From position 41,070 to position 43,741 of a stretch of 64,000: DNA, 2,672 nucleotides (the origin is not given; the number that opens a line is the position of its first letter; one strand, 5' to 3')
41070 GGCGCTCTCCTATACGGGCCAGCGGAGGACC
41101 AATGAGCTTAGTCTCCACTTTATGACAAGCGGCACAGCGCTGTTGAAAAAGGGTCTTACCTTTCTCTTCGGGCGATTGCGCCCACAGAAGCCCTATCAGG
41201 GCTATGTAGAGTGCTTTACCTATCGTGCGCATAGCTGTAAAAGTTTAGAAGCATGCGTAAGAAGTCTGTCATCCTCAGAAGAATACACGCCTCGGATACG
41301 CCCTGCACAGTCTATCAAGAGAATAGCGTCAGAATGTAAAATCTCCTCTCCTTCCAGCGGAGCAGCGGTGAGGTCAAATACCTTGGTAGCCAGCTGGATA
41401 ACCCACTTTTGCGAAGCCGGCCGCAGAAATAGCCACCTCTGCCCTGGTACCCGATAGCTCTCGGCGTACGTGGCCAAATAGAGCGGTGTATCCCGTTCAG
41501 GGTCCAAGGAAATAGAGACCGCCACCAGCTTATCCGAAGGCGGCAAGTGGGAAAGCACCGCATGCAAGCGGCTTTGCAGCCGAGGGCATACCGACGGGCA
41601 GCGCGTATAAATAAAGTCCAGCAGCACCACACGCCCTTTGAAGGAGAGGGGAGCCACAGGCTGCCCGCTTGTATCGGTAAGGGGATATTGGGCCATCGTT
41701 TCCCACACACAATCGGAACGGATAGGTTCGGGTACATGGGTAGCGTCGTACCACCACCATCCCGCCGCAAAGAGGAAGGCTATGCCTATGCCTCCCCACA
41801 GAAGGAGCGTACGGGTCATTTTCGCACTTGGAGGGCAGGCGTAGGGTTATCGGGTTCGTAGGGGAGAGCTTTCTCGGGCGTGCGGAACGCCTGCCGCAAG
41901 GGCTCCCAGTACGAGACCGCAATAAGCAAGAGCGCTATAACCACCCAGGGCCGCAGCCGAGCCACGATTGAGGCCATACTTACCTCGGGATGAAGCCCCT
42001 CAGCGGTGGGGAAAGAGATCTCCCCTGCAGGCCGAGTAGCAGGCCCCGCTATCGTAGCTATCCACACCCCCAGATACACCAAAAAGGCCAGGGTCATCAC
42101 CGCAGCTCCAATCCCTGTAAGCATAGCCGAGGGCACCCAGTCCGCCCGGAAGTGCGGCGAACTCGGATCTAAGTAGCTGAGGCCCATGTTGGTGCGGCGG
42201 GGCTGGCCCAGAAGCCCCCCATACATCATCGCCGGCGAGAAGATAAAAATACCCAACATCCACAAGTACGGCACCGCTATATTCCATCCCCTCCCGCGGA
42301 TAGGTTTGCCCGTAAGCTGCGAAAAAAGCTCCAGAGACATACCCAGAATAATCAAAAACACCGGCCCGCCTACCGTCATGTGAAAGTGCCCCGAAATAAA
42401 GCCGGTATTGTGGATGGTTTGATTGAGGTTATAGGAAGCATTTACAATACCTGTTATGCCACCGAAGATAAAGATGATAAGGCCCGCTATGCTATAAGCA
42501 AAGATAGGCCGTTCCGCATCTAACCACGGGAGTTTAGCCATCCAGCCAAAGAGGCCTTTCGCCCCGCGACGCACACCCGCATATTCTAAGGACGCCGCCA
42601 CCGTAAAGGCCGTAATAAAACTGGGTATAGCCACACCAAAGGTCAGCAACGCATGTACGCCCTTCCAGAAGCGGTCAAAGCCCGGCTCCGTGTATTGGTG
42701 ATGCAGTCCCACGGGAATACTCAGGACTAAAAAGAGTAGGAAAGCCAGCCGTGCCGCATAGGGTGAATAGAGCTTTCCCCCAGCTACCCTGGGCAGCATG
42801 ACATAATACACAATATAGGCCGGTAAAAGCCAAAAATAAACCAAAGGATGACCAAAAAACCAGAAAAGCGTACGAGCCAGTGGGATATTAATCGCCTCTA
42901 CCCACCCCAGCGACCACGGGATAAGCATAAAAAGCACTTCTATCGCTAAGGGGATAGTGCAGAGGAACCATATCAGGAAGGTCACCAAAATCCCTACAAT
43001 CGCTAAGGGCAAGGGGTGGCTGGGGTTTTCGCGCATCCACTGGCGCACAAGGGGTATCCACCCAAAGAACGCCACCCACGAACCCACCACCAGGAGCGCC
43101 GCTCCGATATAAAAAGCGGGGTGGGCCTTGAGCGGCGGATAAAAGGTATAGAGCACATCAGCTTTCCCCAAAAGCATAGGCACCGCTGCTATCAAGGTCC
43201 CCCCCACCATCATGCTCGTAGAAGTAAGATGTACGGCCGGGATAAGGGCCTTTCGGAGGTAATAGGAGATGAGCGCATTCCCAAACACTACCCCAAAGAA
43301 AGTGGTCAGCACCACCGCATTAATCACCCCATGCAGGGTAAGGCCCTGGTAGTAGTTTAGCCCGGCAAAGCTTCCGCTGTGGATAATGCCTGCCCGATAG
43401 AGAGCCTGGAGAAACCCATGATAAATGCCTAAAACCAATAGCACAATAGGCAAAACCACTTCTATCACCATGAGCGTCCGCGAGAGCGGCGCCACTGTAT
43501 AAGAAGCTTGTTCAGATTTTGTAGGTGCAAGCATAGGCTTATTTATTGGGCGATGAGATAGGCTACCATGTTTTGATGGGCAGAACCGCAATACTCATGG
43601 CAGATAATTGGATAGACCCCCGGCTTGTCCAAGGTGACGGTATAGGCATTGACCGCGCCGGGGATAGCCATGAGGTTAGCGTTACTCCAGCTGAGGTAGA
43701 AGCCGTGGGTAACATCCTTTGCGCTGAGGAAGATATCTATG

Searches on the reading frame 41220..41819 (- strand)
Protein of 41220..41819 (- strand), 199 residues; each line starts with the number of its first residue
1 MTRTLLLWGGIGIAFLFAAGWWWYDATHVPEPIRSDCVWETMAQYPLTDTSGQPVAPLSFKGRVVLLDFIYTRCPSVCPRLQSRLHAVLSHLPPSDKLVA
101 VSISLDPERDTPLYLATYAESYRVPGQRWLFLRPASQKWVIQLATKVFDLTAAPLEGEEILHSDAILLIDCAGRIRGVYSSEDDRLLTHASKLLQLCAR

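Call 3: search_protein_families(library=pfam, proteins=[window:41220-41819:-], max_evalue=1)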
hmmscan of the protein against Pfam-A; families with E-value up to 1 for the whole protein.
window:41220-41819:- (199 aa): 2 families
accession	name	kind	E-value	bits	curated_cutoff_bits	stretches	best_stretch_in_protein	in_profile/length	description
PF02630.20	SCO1-SenC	-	4.5e-20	72.4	22.8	1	43-173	2-132/134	SCO1/SenC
PF13905.12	Thioredoxin_8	-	0.24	12.2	27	1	62-111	1-47/94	Thioredoxin-like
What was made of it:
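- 41220..41819 (-): SCO1/SenC-family copper chaperone (199 aa, CPSVC motif). Its start overlaps the coxI stop by 4 nt. Call 3: PF02630, E 4.5e-20.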

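Call 24: search_protein_families(library=ncbifam, proteins=[window:41220-41819:-], max_evalue=0.01)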
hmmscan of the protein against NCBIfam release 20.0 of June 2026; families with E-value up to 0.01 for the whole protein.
window:41220-41819:- (199 aa): 0 families

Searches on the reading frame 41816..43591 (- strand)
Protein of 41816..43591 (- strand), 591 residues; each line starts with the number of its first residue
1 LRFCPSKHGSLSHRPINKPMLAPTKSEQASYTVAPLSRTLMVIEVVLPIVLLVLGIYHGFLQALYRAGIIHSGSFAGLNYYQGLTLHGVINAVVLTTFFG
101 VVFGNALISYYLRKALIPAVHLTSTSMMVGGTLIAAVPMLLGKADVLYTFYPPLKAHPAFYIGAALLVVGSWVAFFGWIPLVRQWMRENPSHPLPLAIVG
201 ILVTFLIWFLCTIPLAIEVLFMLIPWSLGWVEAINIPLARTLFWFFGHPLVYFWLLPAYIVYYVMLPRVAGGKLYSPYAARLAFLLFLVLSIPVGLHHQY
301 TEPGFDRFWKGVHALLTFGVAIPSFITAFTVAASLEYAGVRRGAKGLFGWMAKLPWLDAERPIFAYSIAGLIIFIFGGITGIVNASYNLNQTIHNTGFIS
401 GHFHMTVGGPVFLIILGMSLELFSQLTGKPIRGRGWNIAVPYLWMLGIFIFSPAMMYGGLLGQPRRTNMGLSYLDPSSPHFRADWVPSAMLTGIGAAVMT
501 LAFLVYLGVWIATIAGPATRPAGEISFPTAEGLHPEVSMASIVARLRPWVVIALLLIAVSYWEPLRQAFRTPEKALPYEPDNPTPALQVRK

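Call 3: search_protein_families(library=pfam, proteins=[window:41816-43591:-], max_evalue=1)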
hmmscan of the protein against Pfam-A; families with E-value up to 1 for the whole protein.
window:41816-43591:- (591 aa): 1 family
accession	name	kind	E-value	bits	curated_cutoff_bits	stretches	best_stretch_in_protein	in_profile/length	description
PF00115.25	COX1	-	9.8e-74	249.2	34.8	1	45-473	7-413/436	Cytochrome C and Quinol oxidase polypeptide I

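Call 5: find_related_loci(query=window:41816-43591:-, collection=genome_contigs, flank=4000)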
Query window:41816-43591:- (591 aa) in genome_contigs; peptide patterns used: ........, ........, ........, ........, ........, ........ (x = any residue, [..] = any of these).
600 stretches matched a pattern (row limit reached: there are more); 562 encode a relative of the query (tblastn E <= 1e-3); the best 80 are kept; 80 distinct loci.
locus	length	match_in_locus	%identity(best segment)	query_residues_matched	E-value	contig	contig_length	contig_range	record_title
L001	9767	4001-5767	79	1-591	0e+0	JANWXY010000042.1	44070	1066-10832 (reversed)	MAG: Bacteroidia bacterium isolate SKYG57 k141_163351, whole genome shotgun sequence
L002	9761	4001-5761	80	1-591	0e+0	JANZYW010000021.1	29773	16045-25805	MAG: Bacteroidia bacterium isolate SKW103 NODE_21_length_29773_cov_5.638874, whole genome shotgun sequence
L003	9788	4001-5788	78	2-591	0e+0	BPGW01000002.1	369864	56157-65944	MAG: Bacteroidia bacterium KatS3mg026 DNA, contig_15024, whole genome shotgun sequence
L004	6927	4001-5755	78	6-591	0e+0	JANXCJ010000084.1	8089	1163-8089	MAG: Bacteroidia bacterium isolate SKYB7 NODE_84_length_8089_cov_2.789316, whole genome shotgun sequence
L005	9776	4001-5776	77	2-591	0e+0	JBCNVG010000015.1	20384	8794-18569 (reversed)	MAG: Bacteroidia bacterium isolate DT_Bin_51 contig15, whole genome shotgun sequence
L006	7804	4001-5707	79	23-591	0e+0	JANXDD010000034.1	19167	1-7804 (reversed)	MAG: Bacteroidia bacterium isolate SKYB95 NODE_34_length_19167_cov_4.591671, whole genome shotgun sequence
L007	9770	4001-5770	77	2-591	0e+0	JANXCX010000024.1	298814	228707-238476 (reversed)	MAG: Bacteroidia bacterium isolate SKYB87 k141_71696, whole genome shotgun sequence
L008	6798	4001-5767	75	6-591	0e+0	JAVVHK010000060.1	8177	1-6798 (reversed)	MAG: Bacteroidota bacterium isolate PSP.bin.6 NODE_1339_length_8177_cov_14.351268, whole genome shotgun sequence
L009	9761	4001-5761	78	4-591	0e+0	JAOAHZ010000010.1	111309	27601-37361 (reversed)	MAG: Bacteroidia bacterium isolate SKW77 NODE_8_length_111309_cov_14.285484, whole genome shotgun sequence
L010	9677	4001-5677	57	27-585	0e+0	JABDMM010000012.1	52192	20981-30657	MAG: Chitinophagales bacterium isolate SS_bin_101 k127_13685, whole genome shotgun sequence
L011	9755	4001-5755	55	2-591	0e+0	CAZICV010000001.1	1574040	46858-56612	MAG TPA_asm: uncultured Saprospiraceae bacterium isolate SRP344714_co1_193 genome assembly, contig: NODE_1_length_157404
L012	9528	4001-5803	54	2-591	0e+0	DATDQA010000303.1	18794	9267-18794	MAG TPA_asm: Saprospiraceae bacterium isolate SMAG_U7935 k141_2559895, whole genome shotgun sequence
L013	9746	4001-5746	55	2-588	0e+0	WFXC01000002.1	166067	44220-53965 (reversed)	MAG: Candidatus Kapaibacterium sp. isolate S141_32_esom k151_200367, whole genome shotgun sequence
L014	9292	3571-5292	55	14-588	0e+0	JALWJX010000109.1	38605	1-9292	MAG: Candidatus Kapaibacterium sp. isolate M17_metabat1_scaf2bin.117 M17_NODE_579_length_38605_cov_2.063751, whole genom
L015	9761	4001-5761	52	1-591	0e+0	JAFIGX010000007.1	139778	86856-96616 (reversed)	MAG: Pseudobacter sp. isolate HJP_bin9 k141_75199, whole genome shotgun sequence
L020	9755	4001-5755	54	2-587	0e+0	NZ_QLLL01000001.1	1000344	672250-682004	Chitinophaga skermanii strain DSM 23857 LX64DRAFT_scaffold00001.1, whole genome shotgun sequence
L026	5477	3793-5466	56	27-586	0e+0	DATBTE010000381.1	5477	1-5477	MAG TPA_asm: Pseudobdellovibrionaceae bacterium isolate SMAG_U4175 k141_1691425, whole genome shotgun sequence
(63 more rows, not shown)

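Call 16: search_solved_structures(query=window:41816-43591:-, max_evalue=1e-10)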
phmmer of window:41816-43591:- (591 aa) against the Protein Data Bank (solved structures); distinct sequences matched with E-value up to 1e-10: 19.
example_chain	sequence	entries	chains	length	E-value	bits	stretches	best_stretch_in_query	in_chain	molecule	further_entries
7deg_A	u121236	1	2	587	4.2e-169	567.2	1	39-569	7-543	Cytochrome c oxidase subunit I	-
4gp8_A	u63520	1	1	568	1.6e-110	373.7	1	45-569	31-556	Cytochrome c oxidase subunit 1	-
1ehk_A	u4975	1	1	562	2.2e-110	373.2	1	45-569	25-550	BA3-TYPE CYTOCHROME-C OXIDASE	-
3s8f_A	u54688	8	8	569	2.3e-110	373.2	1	45-569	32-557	Cytochrome c oxidase subunit 1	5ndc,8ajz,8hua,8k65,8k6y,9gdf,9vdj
1xme_A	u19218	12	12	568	2.3e-110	373.2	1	45-569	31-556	Cytochrome c oxidase polypeptide I | Cytochrome c oxidase subunit 1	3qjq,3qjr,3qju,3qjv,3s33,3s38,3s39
4fa7_A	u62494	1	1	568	3.7e-110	372.5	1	45-569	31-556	Cytochrome c oxidase subunit 1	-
2qpd_A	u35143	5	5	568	6.4e-110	371.7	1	45-569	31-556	Cytochrome c oxidase subunit 1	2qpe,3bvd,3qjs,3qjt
3eh3_A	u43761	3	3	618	8e-110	371.4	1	45-569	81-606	Cytochrome c oxidase subunit 1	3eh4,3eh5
4gp4_A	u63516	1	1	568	8.4e-110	371.3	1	45-569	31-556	Cytochrome c oxidase subunit 1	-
4gp5_A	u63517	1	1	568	1.6e-109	370.4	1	45-569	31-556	Cytochrome c oxidase subunit 1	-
3s8g_A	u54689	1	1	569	1.8e-109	370.2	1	45-569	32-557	Cytochrome c oxidase subunit 1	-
4g7s_A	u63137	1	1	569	2.5e-109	369.7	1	45-569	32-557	Cytochrome c oxidase subunit 1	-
4faa_A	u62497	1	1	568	2.9e-109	369.6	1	45-569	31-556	Cytochrome c oxidase subunit 1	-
4n4y_A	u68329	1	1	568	4.4e-109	369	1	45-569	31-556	Cytochrome c oxidase subunit 1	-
4g72_A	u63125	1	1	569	4.5e-109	368.9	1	45-569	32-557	Cytochrome c oxidase subunit 1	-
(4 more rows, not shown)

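Call 22: search_solved_structures(query=window:41816-43534:-, max_evalue=1e-100, show_alignments=3)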
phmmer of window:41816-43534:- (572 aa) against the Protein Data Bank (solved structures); distinct sequences matched with E-value up to 1e-100: 19.
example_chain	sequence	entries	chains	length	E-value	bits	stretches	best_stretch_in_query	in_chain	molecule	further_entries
7deg_A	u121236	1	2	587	3.7e-169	567.3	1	20-550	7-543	Cytochrome c oxidase subunit I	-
4gp8_A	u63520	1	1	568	2e-110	373.4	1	26-550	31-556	Cytochrome c oxidase subunit 1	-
1ehk_A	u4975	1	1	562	2e-110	373.3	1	26-550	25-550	BA3-TYPE CYTOCHROME-C OXIDASE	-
1xme_A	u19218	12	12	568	2.9e-110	372.8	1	26-550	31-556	Cytochrome c oxidase polypeptide I | Cytochrome c oxidase subunit 1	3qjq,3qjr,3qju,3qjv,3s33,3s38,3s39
3s8f_A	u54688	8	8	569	2.9e-110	372.8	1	26-550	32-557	Cytochrome c oxidase subunit 1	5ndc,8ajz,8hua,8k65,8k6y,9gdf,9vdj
4fa7_A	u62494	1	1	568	4.6e-110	372.2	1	26-550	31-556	Cytochrome c oxidase subunit 1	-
2qpd_A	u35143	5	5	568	7.8e-110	371.4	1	26-550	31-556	Cytochrome c oxidase subunit 1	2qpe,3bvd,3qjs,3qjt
3eh3_A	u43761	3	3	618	9e-110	371.2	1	26-550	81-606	Cytochrome c oxidase subunit 1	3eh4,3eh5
4gp4_A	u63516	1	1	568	1e-109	371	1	26-550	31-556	Cytochrome c oxidase subunit 1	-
4gp5_A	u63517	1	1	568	2e-109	370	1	26-550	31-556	Cytochrome c oxidase subunit 1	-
3s8g_A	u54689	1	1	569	2.2e-109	369.9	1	26-550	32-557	Cytochrome c oxidase subunit 1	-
4g7s_A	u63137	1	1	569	3.1e-109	369.4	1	26-550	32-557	Cytochrome c oxidase subunit 1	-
4faa_A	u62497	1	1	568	3.5e-109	369.2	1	26-550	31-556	Cytochrome c oxidase subunit 1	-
4n4y_A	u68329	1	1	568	5.3e-109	368.6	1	26-550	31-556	Cytochrome c oxidase subunit 1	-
4g72_A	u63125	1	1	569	5.5e-109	368.6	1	26-550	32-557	Cytochrome c oxidase subunit 1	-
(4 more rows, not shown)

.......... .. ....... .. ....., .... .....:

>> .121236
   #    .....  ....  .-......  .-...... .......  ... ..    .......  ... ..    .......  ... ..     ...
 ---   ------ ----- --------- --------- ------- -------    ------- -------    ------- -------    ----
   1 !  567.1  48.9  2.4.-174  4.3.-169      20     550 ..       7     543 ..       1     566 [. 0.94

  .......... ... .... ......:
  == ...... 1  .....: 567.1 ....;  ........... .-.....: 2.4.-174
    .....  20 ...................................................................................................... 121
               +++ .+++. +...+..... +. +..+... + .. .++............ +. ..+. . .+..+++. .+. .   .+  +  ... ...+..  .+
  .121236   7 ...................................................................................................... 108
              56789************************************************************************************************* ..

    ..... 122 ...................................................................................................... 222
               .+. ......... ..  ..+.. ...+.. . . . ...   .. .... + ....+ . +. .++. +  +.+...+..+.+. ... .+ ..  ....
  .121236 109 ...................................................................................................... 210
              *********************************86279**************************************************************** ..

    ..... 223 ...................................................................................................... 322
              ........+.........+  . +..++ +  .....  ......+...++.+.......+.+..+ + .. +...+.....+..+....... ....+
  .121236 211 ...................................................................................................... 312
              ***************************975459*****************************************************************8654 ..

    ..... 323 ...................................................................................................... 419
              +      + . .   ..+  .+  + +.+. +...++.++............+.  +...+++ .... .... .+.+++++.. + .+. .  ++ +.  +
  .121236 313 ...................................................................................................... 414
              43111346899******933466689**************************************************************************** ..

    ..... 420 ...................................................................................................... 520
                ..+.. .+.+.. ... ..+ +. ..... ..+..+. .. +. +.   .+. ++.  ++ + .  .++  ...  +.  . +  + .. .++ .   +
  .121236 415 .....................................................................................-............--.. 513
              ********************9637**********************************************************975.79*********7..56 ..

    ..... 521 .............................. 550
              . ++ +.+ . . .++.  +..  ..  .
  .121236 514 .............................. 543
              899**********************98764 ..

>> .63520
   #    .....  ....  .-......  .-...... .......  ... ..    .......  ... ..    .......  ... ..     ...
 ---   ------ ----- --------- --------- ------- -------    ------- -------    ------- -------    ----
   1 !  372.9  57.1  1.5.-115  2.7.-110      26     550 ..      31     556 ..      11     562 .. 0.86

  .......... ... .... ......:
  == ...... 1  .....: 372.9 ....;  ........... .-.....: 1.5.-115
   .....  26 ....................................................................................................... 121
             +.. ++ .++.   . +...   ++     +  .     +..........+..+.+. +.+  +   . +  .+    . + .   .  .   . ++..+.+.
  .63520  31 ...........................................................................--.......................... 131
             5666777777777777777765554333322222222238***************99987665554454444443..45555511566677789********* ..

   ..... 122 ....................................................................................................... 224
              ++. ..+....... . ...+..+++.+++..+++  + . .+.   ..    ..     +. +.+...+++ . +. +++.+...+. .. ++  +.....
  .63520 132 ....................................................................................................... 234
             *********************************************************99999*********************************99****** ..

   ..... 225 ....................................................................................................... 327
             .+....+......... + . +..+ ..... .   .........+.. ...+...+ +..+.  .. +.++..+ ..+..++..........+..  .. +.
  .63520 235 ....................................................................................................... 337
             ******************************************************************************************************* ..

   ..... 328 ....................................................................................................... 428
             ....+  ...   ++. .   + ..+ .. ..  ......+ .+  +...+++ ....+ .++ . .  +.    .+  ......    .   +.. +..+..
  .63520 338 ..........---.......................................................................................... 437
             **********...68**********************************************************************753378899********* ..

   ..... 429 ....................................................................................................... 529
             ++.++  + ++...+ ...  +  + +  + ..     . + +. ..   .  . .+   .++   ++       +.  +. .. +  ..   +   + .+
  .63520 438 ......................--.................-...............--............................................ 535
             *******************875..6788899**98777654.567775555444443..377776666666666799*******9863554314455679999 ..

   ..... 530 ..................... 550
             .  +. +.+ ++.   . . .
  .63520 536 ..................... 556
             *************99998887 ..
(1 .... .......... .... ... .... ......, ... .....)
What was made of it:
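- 41816..43534 (-): Subunit I (572 aa from ATG 43534). Contains the heme and CuB histidines, the cross-link tyrosine and the B-family K-pathway residues. Calls 16 and 22: 7deg_A E 4e-169, Thermus ba3 E 2e-110.
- On B-family (ba3-type) heme-copper oxygen reductase: Best hits are 7deg_A (E 4e-169) and Thermus ba3 (E 2e-110) (calls 16, 22). The window equivalents Y233, Y244, S305 and T308 are conserved in the alignments of call 22.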

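Call 24: search_protein_families(library=ncbifam, proteins=[window:41816-43534:-, L020:3475-3600:+, L026:2902-3012:+], max_evalue=0.01)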
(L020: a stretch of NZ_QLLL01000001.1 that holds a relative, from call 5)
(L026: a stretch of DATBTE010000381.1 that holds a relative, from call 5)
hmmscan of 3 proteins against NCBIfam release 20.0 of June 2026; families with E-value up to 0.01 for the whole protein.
window:41816-43534:- (572 aa): 6 families
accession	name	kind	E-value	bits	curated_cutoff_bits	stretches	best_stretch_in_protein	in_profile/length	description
TIGR02891.1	CtaD_CoxA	equivalog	5e-26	91.4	670.75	1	28-494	14-468/504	cytochrome c oxidase subunit I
NF041075.1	quin_ox_SoxB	equivalog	6.1e-13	48.6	700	1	51-448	29-418/468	proton pump complex quinol oxidase subunit SoxB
NF050116.1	cyt_aa3_Actin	exception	2.2e-10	40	880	1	39-488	26-463/522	aa3-type cytochrome oxidase subunit I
TIGR02843.1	CyoB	equivalog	8.3e-10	37.8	1020.35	1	222-486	276-510/646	cytochrome o ubiquinol oxidase subunit I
TIGR02882.1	QoxB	equivalog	1.8e-08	33.3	1015.5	1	53-487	83-506/643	cytochrome aa3 quinol oxidase subunit I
NF011592.0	PRK15017.1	equivalog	2e-06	26.9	1271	1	222-451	277-486/663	cytochrome o ubiquinol oxidase subunit I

L020:3475-3600:+ (42 aa): 0 families

L026:2902-3012:+ (37 aa): 0 families
